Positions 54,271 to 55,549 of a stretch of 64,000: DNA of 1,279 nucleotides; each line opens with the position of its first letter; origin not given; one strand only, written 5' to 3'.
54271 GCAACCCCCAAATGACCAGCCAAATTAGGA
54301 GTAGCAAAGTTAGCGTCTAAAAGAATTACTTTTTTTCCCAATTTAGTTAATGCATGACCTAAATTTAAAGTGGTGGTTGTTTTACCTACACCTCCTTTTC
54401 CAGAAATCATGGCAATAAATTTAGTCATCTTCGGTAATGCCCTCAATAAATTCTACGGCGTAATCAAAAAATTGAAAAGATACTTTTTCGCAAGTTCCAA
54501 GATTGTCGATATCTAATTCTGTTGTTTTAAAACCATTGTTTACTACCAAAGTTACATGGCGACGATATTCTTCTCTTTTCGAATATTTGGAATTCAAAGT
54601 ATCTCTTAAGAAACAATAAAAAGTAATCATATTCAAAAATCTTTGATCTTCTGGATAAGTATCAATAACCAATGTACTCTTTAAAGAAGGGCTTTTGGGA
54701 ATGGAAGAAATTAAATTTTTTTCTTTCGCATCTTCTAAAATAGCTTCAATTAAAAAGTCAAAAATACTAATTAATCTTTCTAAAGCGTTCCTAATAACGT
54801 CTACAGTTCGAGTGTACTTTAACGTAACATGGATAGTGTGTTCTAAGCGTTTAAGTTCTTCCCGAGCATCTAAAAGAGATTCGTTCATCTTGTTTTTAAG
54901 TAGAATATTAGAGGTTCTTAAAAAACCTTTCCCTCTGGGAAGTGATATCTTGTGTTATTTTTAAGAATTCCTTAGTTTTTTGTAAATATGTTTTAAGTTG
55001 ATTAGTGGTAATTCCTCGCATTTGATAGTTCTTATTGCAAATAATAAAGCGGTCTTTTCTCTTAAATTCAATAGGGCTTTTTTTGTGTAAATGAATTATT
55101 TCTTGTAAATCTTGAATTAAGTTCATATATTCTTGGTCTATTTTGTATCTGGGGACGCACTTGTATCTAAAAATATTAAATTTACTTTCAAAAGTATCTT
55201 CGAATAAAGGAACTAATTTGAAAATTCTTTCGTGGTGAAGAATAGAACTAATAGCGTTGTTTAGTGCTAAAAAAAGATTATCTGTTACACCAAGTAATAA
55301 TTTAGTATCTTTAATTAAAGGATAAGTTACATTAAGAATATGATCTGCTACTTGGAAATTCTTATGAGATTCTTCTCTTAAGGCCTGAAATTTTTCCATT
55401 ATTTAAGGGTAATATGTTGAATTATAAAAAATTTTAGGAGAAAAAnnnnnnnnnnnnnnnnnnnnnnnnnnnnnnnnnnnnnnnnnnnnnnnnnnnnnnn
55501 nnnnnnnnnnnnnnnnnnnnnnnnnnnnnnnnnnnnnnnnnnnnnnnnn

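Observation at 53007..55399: MinD-like ATPase flanked by a tandem pair of unknown paralogs and two small membrane proteins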

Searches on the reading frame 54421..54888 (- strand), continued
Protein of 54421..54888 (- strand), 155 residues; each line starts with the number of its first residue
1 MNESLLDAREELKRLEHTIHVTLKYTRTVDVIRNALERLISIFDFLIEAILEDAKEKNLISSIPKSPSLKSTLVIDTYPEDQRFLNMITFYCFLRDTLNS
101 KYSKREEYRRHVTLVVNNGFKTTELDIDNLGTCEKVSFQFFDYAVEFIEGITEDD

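Call 37: find_encoding_contigs(protein=P0296, flank=8000, max_places=2)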
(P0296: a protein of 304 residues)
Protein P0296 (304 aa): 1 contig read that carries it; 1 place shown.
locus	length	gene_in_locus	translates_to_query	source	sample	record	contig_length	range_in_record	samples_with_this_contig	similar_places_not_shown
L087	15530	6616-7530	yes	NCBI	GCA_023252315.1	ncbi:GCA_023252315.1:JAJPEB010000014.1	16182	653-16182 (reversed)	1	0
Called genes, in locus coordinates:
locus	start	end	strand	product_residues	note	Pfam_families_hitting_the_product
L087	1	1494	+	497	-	?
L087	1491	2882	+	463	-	-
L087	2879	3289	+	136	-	PF08570:DUF1761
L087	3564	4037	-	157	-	PF13560:HTH_31 (weak), PF01381:HTH_3, PF12844:HTH_19 (weak)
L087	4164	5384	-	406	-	PF01170:UPF0020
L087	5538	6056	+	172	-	-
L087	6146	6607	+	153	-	-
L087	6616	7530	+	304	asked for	-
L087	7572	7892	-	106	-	-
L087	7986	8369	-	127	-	-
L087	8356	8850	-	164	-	-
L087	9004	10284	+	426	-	-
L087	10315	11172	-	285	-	-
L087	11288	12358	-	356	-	-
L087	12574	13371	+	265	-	PF01978:TrmB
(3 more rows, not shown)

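Call 46: find_related_loci(query=A3, collection=metagenome_contigs, flank=6000)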
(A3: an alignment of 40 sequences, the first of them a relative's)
Query A3 (154 aa) in metagenome_contigs; peptide patterns used: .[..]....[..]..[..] (x = any residue, [..] = any of these).
600 stretches matched a pattern (row limit reached: there are more); 586 encode a relative of the query (tblastn E <= 1e-3); the best 80 are kept; 80 distinct loci.
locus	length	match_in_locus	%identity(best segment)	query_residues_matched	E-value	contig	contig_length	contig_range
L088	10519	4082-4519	45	1-146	1e-36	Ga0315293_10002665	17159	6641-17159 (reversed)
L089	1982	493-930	40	1-146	2e-32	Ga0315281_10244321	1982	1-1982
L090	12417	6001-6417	45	1-139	6e-32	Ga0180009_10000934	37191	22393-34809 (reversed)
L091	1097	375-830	39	1-152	1e-32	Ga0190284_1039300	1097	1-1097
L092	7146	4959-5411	40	1-150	2e-31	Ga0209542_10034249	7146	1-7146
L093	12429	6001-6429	39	1-142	8e-31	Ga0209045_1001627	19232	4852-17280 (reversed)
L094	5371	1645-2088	36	1-148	2e-30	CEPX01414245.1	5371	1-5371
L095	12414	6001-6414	38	3-141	9e-30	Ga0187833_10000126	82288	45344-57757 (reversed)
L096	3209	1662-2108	38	1-148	2e-29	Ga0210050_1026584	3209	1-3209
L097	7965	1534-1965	39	3-146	3e-29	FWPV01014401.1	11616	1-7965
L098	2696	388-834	37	1-148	4e-29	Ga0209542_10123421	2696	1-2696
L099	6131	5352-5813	40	1-154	6e-29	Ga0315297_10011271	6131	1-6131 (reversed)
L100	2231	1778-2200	37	1-142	4e-29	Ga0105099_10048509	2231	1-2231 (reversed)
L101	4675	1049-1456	40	5-139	5e-29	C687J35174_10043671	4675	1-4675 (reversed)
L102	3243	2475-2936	40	1-154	5e-29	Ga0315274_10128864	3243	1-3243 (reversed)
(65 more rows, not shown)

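Call 70: search_protein_families(library=padloc, proteins=[window:54421-54888:-], max_evalue=0.01)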
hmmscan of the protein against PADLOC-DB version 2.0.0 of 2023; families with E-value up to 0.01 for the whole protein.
window:54421-54888:- (155 aa): 0 families

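Call 77: fold_search(model_id=the predicted structure, library=pdb)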
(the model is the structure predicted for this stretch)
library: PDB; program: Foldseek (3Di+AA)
matches with E <= 10: 333; with E <= 0.001: 0
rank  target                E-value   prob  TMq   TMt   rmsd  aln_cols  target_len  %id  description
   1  7bxo_G                3.8e-02  1.00  0.56  0.65   4.8       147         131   13  Crystal structure of the toxin-antitoxin with AMP-PNP (released 2020-09-30)
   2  7bxo_F                6.8e-02  0.99  0.53  0.61   6.0       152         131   16  Crystal structure of the toxin-antitoxin with AMP-PNP (released 2020-09-30)
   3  5yep_B                1.1e-01  0.97  0.53  0.60   6.5       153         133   16  Crystal structure of SO_3166-SO_3165 from Shewanella oneidensis (released 2018-03-28)
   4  7bxo_D                1.2e-01  0.91  0.46  0.52   5.8       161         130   16  Crystal structure of the toxin-antitoxin with AMP-PNP (released 2020-09-30)
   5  6m6u_H                1.3e-01  0.99  0.57  0.65   5.7       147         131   12  Crystal structure the toxin-antitoxin MntA-HpeT mutant-D39ED41E (released 2020-09-30)
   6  6m6w_B                1.3e-01  0.96  0.52  0.59   6.2       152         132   15  Crystal structure the toxin-antitoxin MntA-HpeT mutant-Y104A (released 2020-09-30)
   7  6m6w_D                1.3e-01  0.90  0.46  0.53   5.3       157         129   14  Crystal structure the toxin-antitoxin MntA-HpeT mutant-Y104A (released 2020-09-30)
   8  6m6u_D                1.8e-01  0.90  0.48  0.54   5.1       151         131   14  Crystal structure the toxin-antitoxin MntA-HpeT mutant-D39ED41E (released 2020-09-30)
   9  6m6u_I                2.5e-01  0.80  0.44  0.50   5.5       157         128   16  Crystal structure the toxin-antitoxin MntA-HpeT mutant-D39ED41E (released 2020-09-30)
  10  2q00_A                2.7e-01  0.93  0.51  0.64   5.1       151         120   11  Crystal structure of the P95883_SULSO protein from Sulfolobus solfataricus. NESG target SsR10. (released 2007-05-29)
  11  6pxl_H                4.0e-01  0.05  0.13  0.06  19.4       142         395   12  3.74 Angstroms resolution structure of HlsU with an axial-channel plug (released 2020-07-29)
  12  4kh6_B                5.1e-01  0.20  0.21  0.07  11.3        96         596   11  Toxoplasma gondii NTPDase1 C258S/C268S E493G crystallized with Mg and AMPNP (released 2013-11-06)
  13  2hsb                  5.4e-01  0.98  0.62  0.74   4.1       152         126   10  Crystal structure of a hepn domain containing protein (af_0298) from archaeoglobus fulgidus at 1.95 A resolution (released 2006-08-15)
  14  1wwp_A                5.7e-01  0.63  0.42  0.52   6.2       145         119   13  Crystal structure of ttk003001694 from Thermus Thermophilus HB8 (released 2005-07-12)
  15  6dv1_A                8.5e-01  0.18  0.30  0.26   9.6       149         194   11  Crystal structure of the alpha-E-catenin actin-binding domain (released 2018-12-19)
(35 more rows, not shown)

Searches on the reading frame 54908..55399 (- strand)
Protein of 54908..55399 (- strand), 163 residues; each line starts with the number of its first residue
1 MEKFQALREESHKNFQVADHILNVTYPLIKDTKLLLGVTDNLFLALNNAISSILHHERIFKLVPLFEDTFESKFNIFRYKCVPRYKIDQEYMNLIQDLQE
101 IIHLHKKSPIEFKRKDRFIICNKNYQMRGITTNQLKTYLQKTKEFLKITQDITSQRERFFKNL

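Call 3: search_protein_families(library=pfam, proteins=[window:54908-55399:-], max_evalue=1)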
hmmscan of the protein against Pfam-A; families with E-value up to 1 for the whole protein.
window:54908-55399:- (163 aa): 1 family
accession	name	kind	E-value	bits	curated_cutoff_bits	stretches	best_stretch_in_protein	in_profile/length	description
PF04069.17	OpuAC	-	0.056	13.5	21.2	1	81-149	91-155/257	Substrate binding domain of ABC-type glycine betaine transport system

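Call 5: search_protein_families(library=ncbifam, proteins=[window:54908-55399:-], max_evalue=1)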
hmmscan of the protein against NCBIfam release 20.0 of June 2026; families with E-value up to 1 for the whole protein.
window:54908-55399:- (163 aa): 0 families

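Call 7: find_homologous_proteins(query=window:54908-55399:-, max_evalue=0.01)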
Query window:54908-55399:- (163 aa): 129 proteins with E <= 0.01 among 135 candidates; the best 120 are listed.
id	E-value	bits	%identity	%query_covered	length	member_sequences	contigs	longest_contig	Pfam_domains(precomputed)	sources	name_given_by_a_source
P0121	4.4e-101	353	100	100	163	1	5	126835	-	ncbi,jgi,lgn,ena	-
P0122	2.8e-87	308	86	99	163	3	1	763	-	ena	-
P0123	6.0e-86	304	85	99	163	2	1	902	-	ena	-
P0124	8.1e-86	304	85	99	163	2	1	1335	-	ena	-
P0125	1.4e-85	303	84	99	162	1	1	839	-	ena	-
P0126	2.8e-84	299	83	99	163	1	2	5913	-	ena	-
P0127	1.1e-82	293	82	99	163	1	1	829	-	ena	-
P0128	7.6e-81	287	80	99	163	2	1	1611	-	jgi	-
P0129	5.8e-67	242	67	100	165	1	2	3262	-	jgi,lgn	-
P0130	8.5e-64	232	66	99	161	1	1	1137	-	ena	-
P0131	2.4e-62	227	65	99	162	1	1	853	-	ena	-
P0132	3.6e-62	227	66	99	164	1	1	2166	-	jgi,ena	-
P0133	8.4e-62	226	64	96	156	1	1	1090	-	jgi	-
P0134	1.1e-61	225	67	99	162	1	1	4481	-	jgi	jgi:hypothetical protein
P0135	1.2e-60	222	66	99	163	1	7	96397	-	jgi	-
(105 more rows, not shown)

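Call 13: search_solved_structures(query=A2, max_evalue=10)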
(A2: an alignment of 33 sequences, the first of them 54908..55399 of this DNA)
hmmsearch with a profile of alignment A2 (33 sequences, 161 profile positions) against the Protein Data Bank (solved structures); distinct sequences matched with E-value up to 10: 4.
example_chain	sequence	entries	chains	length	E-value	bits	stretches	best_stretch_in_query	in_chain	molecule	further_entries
3h4p_A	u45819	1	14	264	0.15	14.9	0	112-151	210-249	Proteasome subunit alpha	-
2fzl_A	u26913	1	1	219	0.36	13.7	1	24-131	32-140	DNA repair protein RAD25, XPB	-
24yw_6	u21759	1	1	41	0.56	13.1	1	93-129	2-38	Large ribosomal subunit protein bL36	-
3ncm_A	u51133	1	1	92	1.4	11.7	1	100-132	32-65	PROTEIN (NEURAL CELL ADHESION MOLECULE, LARGE ISOFORM)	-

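Call 22: predict_structure(alignment_id=A2)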
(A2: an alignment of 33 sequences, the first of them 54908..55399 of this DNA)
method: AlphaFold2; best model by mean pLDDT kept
length: 163 residues; sequences in the alignment: 33
mean_pLDDT: 88.6   pTM: 0.85
mean pLDDT of the five models: 88.6, 88.5, 88.1, 87.2, 86.9
residues with pLDDT >= 90: 110; 70-90: 32; 50-70: 20; < 50: 1
segments of 3 or more residues with pLDDT < 50: none
pLDDT, mean of each block of 10 residues (from residue 1): 93 98 92 89 98 95 93 96 95 94 75 69 69 94 97 80 56
secondary structure, 60 per line:
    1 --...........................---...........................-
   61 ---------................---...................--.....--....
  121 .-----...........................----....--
elements in order: H3-29 H33-59 H70-85 H89-107 E110-114 E117-121 E127-131 H132-153 H158-161

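Call 70: search_protein_families(library=padloc, proteins=[window:54908-55399:-], max_evalue=0.01)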
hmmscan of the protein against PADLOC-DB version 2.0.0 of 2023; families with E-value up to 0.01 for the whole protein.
window:54908-55399:- (163 aa): 1 family
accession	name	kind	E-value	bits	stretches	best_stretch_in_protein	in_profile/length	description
PDLC01279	Cas8a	-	0.0039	15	1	84-154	40-106/298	CAS-I-A; effector_LS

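Call 79: find_encoding_contigs(protein=P0121, flank=3000, max_places=2)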
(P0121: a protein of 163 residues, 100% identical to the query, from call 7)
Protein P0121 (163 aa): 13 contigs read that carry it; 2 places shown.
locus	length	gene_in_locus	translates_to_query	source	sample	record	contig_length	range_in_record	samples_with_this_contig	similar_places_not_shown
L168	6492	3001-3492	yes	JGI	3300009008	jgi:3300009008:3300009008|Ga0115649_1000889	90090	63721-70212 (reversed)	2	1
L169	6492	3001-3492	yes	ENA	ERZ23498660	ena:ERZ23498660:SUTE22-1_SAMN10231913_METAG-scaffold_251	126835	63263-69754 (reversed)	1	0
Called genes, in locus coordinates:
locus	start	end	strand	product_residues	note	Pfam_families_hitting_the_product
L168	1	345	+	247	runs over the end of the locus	PF00705:PCNA_N, PF02747:PCNA_C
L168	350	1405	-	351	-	PF00561:Abhydrolase_1, PF12146:Hydrolase_4 (weak), PF12697:Abhydrolase_6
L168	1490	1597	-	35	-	-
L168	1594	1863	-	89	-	-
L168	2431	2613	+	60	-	PF03911:Sec61_beta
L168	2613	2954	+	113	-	PF01849:NAC, PF19026:UBA_HYPK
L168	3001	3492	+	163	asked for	-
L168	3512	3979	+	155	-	-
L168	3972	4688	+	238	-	PF00142:Fer4_NifH (faint), PF01656:CbiA, PF02374:ArsA_ATPase (weak), PF06564:CBP_BcsQ, PF09140:MipZ (weak), PF10609:ParA, PF13614:AAA_31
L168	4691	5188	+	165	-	-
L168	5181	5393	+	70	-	-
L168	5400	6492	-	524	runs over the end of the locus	PF02355:SecD_SecF_C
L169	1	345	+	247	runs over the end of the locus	PF00705:PCNA_N, PF02747:PCNA_C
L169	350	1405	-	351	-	PF00561:Abhydrolase_1, PF12146:Hydrolase_4 (weak), PF12697:Abhydrolase_6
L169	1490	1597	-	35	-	-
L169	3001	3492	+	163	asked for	-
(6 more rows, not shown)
